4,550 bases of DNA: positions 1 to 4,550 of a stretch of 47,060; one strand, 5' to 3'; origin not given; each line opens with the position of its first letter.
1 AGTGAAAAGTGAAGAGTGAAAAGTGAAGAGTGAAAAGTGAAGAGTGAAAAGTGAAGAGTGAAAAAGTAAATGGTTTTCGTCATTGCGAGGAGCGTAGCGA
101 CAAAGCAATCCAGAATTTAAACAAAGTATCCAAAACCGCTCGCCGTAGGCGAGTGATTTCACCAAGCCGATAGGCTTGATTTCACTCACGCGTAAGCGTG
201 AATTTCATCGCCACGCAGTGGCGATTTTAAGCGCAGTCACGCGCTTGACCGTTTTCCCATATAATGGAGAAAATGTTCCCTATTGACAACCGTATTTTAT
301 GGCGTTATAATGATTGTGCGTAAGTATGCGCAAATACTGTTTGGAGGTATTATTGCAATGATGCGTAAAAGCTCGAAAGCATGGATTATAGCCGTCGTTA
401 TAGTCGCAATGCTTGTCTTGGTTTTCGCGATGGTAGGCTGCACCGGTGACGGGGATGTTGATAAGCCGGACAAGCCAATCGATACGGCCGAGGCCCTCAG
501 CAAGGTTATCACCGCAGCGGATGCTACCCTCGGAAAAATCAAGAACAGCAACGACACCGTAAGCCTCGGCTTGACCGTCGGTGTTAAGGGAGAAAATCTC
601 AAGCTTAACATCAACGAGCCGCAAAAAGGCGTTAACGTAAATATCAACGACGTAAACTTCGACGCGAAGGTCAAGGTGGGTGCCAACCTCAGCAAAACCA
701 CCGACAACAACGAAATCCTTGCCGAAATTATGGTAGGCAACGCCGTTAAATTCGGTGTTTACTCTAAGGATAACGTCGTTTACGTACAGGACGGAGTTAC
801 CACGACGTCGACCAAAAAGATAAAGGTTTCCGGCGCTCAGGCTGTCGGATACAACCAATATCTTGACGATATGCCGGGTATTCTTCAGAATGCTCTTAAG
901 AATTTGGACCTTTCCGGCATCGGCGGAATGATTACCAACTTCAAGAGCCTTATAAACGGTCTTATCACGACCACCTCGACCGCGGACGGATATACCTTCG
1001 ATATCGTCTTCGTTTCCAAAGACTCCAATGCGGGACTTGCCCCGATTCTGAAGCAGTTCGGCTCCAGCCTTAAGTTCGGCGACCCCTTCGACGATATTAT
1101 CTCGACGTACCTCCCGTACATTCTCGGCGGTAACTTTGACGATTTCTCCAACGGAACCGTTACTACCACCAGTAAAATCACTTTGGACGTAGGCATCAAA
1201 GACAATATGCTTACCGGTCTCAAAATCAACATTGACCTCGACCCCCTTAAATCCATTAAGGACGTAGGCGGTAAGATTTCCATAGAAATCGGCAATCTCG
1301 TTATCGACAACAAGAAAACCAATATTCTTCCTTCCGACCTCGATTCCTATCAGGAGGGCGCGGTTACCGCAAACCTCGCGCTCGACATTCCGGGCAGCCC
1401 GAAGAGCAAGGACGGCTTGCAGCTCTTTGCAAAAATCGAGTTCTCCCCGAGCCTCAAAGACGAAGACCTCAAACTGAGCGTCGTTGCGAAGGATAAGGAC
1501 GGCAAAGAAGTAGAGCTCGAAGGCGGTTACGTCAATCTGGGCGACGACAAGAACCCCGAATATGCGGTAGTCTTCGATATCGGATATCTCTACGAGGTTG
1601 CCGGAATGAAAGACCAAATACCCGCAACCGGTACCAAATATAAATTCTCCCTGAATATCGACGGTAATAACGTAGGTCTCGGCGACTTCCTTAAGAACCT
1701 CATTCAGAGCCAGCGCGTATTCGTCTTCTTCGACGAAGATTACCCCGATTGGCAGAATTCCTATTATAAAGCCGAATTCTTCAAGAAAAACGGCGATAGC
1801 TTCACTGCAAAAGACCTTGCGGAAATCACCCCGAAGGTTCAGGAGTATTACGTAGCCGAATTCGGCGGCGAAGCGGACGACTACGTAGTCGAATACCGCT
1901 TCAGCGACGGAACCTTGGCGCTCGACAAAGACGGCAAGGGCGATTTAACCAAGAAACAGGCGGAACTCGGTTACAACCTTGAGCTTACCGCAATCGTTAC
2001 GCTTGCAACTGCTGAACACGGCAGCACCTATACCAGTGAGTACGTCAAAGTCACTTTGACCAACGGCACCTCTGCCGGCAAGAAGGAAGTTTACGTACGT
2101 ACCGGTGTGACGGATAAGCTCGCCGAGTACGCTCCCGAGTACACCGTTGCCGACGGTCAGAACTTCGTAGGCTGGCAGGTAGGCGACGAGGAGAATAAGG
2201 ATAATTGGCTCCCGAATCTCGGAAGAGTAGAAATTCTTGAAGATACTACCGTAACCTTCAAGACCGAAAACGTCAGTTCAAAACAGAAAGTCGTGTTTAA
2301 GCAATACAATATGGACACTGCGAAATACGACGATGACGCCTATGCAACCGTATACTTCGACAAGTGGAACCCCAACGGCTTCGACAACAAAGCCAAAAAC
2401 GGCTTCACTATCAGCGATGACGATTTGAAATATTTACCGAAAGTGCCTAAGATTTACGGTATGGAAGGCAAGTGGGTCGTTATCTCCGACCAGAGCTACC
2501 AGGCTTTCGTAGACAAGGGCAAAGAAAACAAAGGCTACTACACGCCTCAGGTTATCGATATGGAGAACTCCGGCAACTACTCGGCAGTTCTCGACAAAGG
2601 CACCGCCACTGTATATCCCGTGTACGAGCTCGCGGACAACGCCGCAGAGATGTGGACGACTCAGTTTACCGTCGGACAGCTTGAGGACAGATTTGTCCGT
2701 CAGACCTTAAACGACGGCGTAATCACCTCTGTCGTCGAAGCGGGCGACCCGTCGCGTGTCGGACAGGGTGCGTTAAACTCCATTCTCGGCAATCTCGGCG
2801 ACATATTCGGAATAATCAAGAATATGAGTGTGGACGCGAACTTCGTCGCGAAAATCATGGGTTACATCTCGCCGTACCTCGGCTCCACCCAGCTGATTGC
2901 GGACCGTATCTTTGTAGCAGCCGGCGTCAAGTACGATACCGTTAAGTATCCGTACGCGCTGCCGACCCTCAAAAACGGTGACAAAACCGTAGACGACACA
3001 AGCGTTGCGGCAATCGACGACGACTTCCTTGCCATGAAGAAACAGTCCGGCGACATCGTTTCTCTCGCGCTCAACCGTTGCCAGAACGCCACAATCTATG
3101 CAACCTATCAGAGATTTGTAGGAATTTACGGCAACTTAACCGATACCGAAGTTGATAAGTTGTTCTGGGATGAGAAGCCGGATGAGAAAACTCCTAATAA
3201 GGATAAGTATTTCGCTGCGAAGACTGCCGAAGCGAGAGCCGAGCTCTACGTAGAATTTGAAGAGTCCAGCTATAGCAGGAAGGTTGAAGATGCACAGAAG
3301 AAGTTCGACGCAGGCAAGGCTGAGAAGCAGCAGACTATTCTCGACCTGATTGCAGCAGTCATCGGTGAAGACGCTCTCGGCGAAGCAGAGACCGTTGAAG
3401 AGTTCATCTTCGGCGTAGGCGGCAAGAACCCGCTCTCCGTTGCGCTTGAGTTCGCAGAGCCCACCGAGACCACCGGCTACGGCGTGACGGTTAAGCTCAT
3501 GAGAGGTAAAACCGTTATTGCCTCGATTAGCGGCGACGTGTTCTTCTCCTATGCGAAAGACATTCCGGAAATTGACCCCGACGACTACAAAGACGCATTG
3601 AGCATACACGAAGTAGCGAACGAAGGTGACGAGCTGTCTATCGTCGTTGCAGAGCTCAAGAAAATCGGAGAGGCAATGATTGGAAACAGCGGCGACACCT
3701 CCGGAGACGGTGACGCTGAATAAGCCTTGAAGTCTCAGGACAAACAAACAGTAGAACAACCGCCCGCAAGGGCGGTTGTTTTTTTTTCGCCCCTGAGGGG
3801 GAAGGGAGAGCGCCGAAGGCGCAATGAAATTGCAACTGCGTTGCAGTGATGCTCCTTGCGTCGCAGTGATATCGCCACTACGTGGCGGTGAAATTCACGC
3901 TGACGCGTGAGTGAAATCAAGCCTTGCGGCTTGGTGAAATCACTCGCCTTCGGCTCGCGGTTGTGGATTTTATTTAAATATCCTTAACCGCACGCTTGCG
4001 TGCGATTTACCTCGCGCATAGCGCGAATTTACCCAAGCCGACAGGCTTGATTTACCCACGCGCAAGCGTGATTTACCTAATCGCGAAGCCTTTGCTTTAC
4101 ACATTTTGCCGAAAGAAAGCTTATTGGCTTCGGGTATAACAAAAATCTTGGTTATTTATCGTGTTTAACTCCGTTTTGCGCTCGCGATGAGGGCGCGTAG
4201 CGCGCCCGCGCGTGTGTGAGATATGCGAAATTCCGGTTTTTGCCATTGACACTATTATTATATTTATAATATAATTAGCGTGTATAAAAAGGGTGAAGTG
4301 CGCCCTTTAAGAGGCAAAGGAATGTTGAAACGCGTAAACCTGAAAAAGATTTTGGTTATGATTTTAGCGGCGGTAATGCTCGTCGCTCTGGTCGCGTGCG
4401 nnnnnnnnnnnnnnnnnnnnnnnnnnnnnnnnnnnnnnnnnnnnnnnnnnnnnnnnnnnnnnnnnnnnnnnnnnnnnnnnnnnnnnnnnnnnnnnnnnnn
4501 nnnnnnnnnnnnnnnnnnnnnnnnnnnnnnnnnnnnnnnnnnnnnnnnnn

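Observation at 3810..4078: Composite palindrome of ~22-bp units (GC mini-hairpin plus conserved A/T-rich word) between gene 1 and the giant operon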

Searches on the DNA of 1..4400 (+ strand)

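Call 6: search_rna_families(source=window, start=1, end=4400, threshold=evalue, max_evalue=10, show_alignments=5)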
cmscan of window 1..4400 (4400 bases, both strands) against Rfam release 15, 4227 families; matches with E-value up to 10: 6.
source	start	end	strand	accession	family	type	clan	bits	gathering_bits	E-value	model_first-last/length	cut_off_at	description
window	3864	3945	+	RF01706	Gut-1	Gene; sRNA;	-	56.1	50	1.4e-09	1-77/77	no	Gut-1 RNA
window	151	232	-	RF01706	Gut-1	Gene; sRNA;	-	46.2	50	4.3e-07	1-77/77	no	Gut-1 RNA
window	3717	3784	+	RF00106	RNAI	Gene; antisense;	-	23.4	47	0.32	1-102/102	no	RNAI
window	3716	3787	+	RF02074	STnc240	Gene; sRNA;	-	21.7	55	8.5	1-77/77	no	Enterobacterial sRNA STnc240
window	3687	3785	+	RF02356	BjrC1505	Gene; sRNA;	-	19.2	50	2.4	1-140/140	no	Alphaproteobacterial sRNA BjrC1505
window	2181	2342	+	RF01295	SCARNA7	Gene; snRNA; snoRNA; scaRNA;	-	12.4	65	5.8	1-330/330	no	Small Cajal body-specific RNA 7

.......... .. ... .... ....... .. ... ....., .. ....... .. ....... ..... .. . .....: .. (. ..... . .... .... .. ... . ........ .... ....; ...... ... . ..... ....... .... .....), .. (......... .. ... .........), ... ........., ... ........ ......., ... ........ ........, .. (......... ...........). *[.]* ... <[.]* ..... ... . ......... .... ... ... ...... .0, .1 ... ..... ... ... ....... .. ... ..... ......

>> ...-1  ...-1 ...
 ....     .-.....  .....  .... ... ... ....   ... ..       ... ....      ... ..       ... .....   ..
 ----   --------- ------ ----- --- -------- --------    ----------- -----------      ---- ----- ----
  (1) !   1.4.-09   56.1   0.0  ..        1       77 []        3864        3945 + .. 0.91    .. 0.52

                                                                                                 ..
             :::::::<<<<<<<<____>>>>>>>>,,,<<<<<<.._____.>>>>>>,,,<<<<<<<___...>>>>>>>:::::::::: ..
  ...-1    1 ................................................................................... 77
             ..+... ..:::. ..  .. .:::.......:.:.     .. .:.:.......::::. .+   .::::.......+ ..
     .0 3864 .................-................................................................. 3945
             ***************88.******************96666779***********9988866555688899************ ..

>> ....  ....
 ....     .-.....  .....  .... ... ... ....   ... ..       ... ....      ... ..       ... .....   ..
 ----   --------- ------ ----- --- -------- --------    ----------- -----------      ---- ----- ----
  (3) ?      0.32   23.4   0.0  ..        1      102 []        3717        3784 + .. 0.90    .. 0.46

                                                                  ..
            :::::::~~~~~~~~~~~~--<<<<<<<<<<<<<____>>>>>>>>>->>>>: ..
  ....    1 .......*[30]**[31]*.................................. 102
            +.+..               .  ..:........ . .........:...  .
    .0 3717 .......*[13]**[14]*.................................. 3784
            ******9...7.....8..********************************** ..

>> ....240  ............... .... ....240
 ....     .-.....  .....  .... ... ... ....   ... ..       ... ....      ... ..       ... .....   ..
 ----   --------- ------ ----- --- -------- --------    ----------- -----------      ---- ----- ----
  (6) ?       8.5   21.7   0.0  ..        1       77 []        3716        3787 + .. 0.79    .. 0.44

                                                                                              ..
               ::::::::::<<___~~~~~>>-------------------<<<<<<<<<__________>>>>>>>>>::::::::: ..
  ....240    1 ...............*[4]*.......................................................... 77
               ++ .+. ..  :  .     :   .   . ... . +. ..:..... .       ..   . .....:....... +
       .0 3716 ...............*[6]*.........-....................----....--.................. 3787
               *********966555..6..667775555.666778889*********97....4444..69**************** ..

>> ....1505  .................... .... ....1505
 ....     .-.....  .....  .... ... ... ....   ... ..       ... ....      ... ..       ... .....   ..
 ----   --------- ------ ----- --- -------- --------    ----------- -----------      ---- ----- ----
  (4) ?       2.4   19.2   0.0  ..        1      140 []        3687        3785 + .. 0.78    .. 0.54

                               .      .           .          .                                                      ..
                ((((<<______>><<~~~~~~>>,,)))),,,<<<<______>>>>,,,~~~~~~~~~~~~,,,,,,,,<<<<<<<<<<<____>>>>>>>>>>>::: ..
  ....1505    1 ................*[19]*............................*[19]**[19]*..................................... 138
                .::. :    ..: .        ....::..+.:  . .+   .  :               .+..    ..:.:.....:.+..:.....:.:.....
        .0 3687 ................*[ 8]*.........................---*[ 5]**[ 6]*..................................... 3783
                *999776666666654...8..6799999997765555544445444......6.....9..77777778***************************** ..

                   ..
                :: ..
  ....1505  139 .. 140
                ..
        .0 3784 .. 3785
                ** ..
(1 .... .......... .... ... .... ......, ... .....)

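Call 62: search_rna_families(sources=[L006, L023, L036, L047, L106, L029, L092, L109, L060, L015, L241, L242, L250, L254, L270, L261, L280, L003, L321, L323], threshold=gathering)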
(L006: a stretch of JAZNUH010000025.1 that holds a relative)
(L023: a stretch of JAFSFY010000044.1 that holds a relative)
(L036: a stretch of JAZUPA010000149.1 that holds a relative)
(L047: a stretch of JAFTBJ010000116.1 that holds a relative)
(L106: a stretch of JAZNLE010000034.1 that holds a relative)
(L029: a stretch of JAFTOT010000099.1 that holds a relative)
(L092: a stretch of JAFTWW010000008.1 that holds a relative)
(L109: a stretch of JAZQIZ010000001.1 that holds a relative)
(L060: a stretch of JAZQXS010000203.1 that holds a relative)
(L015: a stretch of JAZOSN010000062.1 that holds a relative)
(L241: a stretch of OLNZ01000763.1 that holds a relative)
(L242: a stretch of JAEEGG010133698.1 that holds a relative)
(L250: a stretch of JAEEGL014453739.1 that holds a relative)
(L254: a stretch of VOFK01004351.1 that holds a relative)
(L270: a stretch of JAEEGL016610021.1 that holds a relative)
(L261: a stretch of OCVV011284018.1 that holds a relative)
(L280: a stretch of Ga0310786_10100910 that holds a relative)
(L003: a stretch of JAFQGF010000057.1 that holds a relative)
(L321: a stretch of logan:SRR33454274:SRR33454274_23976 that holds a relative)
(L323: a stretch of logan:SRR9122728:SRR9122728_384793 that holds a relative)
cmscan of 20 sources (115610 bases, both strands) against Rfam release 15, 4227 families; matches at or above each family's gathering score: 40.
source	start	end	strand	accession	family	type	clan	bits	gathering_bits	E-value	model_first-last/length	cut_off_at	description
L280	1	206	+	RF02541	LSU_rRNA_bacteria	Gene; rRNA;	CL00112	181.3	50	3.5e-55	2720-2925/2925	5'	Bacterial large subunit ribosomal RNA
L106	1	201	+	RF00010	RNaseP_bact_a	Gene; ribozyme;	CL00002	129.3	100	4.7e-39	147-367/367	5'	Bacterial RNase P class A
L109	6703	6885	-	RF00230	T-box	Cis-reg; leader;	-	97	93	8.2e-20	1-219/219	no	T-box leader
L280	295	411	+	RF00001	5S_rRNA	Gene; rRNA;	CL00113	91.5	38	3.7e-18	1-120/120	no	5S ribosomal RNA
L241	2777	2853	+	RF01706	Gut-1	Gene; sRNA;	-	79.8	50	3.8e-14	1-77/77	no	Gut-1 RNA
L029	205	281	+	RF01706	Gut-1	Gene; sRNA;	-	79.5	50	4.6e-14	1-77/77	no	Gut-1 RNA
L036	820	896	+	RF01706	Gut-1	Gene; sRNA;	-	77.8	50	1.2e-13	1-77/77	no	Gut-1 RNA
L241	3791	3867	+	RF01706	Gut-1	Gene; sRNA;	-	77.7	50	1.3e-13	1-77/77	no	Gut-1 RNA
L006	5322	5395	-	RF01706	Gut-1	Gene; sRNA;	-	76.9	50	2.1e-13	1-77/77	no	Gut-1 RNA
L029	2944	3020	+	RF01706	Gut-1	Gene; sRNA;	-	76.9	50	2.1e-13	1-77/77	no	Gut-1 RNA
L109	1300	1378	+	RF01706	Gut-1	Gene; sRNA;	-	76.4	50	2.8e-13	1-77/77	no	Gut-1 RNA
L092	5138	5214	+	RF01706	Gut-1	Gene; sRNA;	-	75.4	50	4.9e-13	1-77/77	no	Gut-1 RNA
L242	889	961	+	RF01706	Gut-1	Gene; sRNA;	-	73.3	50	1.6e-12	1-77/77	no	Gut-1 RNA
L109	1001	1073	+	RF00005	tRNA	Gene; tRNA;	CL00001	70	29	5.5e-13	1-71/71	no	tRNA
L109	892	965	+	RF00005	tRNA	Gene; tRNA;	CL00001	69.6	29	7.2e-13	1-71/71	no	tRNA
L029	94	166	+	RF00005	tRNA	Gene; tRNA;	CL00001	68.3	29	1.7e-12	1-71/71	no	tRNA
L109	811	883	+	RF00005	tRNA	Gene; tRNA;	CL00001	68.3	29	1.7e-12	1-71/71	no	tRNA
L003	2312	2391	+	RF01706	Gut-1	Gene; sRNA;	-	66.8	50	7.4e-11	1-77/77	no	Gut-1 RNA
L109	1190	1261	+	RF00005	tRNA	Gene; tRNA;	CL00001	66.2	29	6.3e-12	1-71/71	no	tRNA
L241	4066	4139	+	RF00005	tRNA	Gene; tRNA;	CL00001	66.1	29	6.6e-12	1-71/71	no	tRNA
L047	808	878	+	RF00005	tRNA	Gene; tRNA;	CL00001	65.2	29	1.2e-11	1-71/71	no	tRNA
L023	7403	7475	-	RF00005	tRNA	Gene; tRNA;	CL00001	64.2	29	2.2e-11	1-71/71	no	tRNA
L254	2675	2748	+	RF00005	tRNA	Gene; tRNA;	CL00001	63.6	29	3.2e-11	1-71/71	no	tRNA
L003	2751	2830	+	RF01706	Gut-1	Gene; sRNA;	-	60.2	50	3.3e-09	1-77/77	no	Gut-1 RNA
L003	3225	3306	+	RF01706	Gut-1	Gene; sRNA;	-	59.8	50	4.3e-09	1-77/77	no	Gut-1 RNA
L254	2786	2856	+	RF01706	Gut-1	Gene; sRNA;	-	59.1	50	6.3e-09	1-77/77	no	Gut-1 RNA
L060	1712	1784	+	RF00005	tRNA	Gene; tRNA;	CL00001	58.3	29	9.5e-10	1-71/71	no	tRNA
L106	218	296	+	RF01706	Gut-1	Gene; sRNA;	-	56.5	50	2.8e-08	1-77/77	no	Gut-1 RNA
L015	1968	2042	-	RF01706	Gut-1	Gene; sRNA;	-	56.3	50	3.2e-08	1-77/77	no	Gut-1 RNA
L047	1264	1336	+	RF01706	Gut-1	Gene; sRNA;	-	55.6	50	4.8e-08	1-77/77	no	Gut-1 RNA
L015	2082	2154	-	RF00005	tRNA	Gene; tRNA;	CL00001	55.1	29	7e-09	1-71/71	no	tRNA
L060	1824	1898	+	RF01706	Gut-1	Gene; sRNA;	-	54.4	50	9.6e-08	1-77/77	no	Gut-1 RNA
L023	7288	7360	-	RF01706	Gut-1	Gene; sRNA;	-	54.1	50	1.2e-07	1-77/77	no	Gut-1 RNA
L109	1392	1470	-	RF01706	Gut-1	Gene; sRNA;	-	53.8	50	1.4e-07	1-77/77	no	Gut-1 RNA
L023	180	250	-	RF01706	Gut-1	Gene; sRNA;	-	53.5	50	1.7e-07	1-77/77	no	Gut-1 RNA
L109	1081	1153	+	RF00005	tRNA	Gene; tRNA;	CL00001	52.6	29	3.5e-08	1-71/71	no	tRNA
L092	5016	5101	+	RF00005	tRNA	Gene; tRNA;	CL00001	52.1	29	4.7e-08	1-71/71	no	tRNA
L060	1919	2005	-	RF01706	Gut-1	Gene; sRNA;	-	50.3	50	1.1e-06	1-77/77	no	Gut-1 RNA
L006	5439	5510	-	RF00005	tRNA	Gene; tRNA;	CL00001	50.1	29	1.7e-07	1-71/71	no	tRNA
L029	1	64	+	RF00005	tRNA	Gene; tRNA;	CL00001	47.3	29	9.8e-07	10-71/71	5'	tRNA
